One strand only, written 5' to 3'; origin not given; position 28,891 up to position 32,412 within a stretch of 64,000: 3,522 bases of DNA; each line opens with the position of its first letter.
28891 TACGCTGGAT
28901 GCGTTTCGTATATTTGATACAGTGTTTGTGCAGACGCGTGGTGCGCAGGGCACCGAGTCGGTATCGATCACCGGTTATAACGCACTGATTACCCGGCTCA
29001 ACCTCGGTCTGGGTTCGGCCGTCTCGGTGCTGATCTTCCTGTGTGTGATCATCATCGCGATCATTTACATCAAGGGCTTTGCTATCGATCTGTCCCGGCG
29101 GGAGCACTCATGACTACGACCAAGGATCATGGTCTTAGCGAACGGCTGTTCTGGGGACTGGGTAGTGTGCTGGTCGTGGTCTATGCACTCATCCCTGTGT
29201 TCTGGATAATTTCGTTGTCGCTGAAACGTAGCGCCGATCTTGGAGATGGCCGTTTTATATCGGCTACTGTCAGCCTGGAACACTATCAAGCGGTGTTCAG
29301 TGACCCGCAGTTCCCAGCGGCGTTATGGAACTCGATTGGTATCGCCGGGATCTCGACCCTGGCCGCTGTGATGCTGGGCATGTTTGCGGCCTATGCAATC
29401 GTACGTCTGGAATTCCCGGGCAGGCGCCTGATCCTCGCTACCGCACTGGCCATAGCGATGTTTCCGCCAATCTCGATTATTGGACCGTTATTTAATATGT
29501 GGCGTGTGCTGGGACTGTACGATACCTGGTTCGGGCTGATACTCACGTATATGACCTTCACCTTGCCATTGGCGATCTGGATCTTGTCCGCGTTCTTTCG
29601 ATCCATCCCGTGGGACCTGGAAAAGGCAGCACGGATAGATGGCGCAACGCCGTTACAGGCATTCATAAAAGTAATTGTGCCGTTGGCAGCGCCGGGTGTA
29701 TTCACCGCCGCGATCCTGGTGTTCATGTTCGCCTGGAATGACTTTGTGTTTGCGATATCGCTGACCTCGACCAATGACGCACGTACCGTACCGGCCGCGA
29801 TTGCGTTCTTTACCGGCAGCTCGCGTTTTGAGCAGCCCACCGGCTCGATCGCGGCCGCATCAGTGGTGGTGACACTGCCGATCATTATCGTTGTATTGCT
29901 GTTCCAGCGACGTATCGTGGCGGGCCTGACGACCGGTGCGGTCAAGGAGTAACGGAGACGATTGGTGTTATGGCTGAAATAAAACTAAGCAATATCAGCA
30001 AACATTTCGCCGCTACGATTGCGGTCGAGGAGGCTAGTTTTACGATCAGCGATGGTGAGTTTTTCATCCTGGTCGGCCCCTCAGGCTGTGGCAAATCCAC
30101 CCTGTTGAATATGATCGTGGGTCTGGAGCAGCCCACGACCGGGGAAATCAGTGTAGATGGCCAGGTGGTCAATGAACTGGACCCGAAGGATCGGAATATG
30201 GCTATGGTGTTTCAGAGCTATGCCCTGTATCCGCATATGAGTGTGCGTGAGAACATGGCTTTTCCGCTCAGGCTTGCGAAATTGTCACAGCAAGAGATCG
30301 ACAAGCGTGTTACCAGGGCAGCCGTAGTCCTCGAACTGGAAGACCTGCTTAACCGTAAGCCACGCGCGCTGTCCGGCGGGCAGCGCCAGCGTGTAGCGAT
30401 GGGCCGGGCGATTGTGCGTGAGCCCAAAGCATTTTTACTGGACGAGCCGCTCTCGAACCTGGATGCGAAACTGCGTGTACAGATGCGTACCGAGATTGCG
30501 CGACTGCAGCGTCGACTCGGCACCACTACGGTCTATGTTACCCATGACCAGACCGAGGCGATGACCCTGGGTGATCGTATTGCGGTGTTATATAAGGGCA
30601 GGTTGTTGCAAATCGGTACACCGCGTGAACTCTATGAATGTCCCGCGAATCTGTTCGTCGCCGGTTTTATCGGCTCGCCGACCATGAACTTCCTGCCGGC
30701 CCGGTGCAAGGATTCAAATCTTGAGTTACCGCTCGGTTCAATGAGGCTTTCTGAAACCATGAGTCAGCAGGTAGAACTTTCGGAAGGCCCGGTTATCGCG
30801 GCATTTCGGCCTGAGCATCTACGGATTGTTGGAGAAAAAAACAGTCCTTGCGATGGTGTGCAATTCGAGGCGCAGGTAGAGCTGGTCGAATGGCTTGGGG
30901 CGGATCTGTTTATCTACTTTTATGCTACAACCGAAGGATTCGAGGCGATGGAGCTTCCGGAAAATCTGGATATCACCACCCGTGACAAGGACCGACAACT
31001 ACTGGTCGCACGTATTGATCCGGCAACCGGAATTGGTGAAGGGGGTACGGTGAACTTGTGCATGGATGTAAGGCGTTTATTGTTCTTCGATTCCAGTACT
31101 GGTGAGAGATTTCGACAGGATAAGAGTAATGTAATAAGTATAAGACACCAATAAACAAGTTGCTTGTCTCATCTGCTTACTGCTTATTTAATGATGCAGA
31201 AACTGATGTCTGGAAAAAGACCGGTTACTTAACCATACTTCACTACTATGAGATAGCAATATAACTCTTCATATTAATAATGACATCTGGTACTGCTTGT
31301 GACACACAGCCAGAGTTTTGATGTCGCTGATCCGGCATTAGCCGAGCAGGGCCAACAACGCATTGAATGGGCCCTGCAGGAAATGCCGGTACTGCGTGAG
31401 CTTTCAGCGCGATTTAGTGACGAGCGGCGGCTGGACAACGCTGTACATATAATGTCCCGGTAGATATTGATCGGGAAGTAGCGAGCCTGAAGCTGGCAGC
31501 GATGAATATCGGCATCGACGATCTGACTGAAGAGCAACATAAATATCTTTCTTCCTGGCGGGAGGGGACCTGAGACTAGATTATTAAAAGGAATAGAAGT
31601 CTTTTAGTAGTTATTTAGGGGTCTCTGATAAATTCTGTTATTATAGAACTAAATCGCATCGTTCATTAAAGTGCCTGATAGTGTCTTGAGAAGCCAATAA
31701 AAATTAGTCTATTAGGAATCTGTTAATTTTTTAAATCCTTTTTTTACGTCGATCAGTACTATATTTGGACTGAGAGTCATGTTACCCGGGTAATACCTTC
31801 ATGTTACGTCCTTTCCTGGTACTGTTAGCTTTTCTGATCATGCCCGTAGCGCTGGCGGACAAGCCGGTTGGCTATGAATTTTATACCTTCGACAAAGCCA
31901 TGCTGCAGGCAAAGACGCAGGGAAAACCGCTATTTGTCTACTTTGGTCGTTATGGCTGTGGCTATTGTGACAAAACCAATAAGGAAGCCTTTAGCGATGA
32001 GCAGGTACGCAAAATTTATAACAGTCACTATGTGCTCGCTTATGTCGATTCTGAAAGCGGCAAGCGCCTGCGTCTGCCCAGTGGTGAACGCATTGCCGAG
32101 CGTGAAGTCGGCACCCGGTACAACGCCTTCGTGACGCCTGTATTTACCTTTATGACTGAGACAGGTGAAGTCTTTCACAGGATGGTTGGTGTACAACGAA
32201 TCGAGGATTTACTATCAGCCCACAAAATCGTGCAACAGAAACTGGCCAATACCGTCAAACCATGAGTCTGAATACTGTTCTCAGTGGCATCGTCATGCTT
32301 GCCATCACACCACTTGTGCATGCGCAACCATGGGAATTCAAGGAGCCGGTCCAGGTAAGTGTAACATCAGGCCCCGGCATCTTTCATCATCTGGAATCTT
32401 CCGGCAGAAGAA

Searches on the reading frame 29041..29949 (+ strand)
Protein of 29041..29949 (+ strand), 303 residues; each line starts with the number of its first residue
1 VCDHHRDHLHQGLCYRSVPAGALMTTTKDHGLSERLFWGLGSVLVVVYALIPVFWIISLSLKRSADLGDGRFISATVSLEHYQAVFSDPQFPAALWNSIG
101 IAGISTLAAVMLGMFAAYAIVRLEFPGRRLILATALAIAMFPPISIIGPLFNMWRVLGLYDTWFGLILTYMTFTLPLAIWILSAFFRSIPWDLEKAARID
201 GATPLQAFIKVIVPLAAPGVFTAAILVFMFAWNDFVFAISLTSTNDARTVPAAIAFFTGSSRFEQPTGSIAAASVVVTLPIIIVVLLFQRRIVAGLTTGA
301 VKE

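Call 52: search_protein_families(library=pfam, proteins=[window:29041-29949:+], max_evalue=0.001)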
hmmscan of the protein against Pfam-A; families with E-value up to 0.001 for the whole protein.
window:29041-29949:+ (303 aa): 1 family
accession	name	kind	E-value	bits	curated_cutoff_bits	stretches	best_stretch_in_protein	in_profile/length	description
PF00528.27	BPD_transp_1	-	2.9e-21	76.5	26.4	1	109-295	1-181/184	Binding-protein-dependent transport system inner membrane component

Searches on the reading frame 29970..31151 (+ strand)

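Call 52: search_protein_families(library=pfam, proteins=[window:29970-31151:+], max_evalue=0.001)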
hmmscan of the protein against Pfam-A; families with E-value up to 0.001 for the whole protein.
window:29970-31151:+ (394 aa): 6 families
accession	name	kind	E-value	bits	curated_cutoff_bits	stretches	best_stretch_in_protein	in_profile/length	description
PF00005.33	ABC_tran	-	5.7e-35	121.3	25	1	20-161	2-136/137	ABC transporter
PF03193.22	RsgA_GTPase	-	4.2e-06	27.1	30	1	27-62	105-139/174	RsgA GTPase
PF17912.7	OB_MalK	-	7.9e-06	27.1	27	1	235-284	1-53/53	MalK OB fold domain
PF08402.16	TOBE_2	-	2e-05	25.1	21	0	279-317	3-36/76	TOBE domain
PF13304.12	AAA_21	-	0.00011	22.8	27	0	31-52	1-22/304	AAA domain, putative AbiEii toxin, Type IV TA system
PF02463.25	SMC_N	-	0.00039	20.4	40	1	29-186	24-193/220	RecF/RecN/SMC N terminal domain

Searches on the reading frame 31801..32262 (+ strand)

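Call 52: search_protein_families(library=pfam, proteins=[window:31801-32262:+], max_evalue=0.001)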
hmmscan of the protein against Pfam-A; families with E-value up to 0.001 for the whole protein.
window:31801-32262:+ (154 aa): 3 families
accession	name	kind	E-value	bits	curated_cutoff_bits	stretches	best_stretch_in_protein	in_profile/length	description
PF13098.12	Thioredoxin_2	-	6.8e-13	49.3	27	1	37-138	1-101/104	Thioredoxin-like domain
PF13899.12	Thioredoxin_7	-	1.7e-11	44.5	27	1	29-117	5-80/83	Thioredoxin-like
PF03190.21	Thioredox_DsbH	-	3.2e-09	37.4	27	1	19-86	16-82/163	Protein of unknown function, DUF255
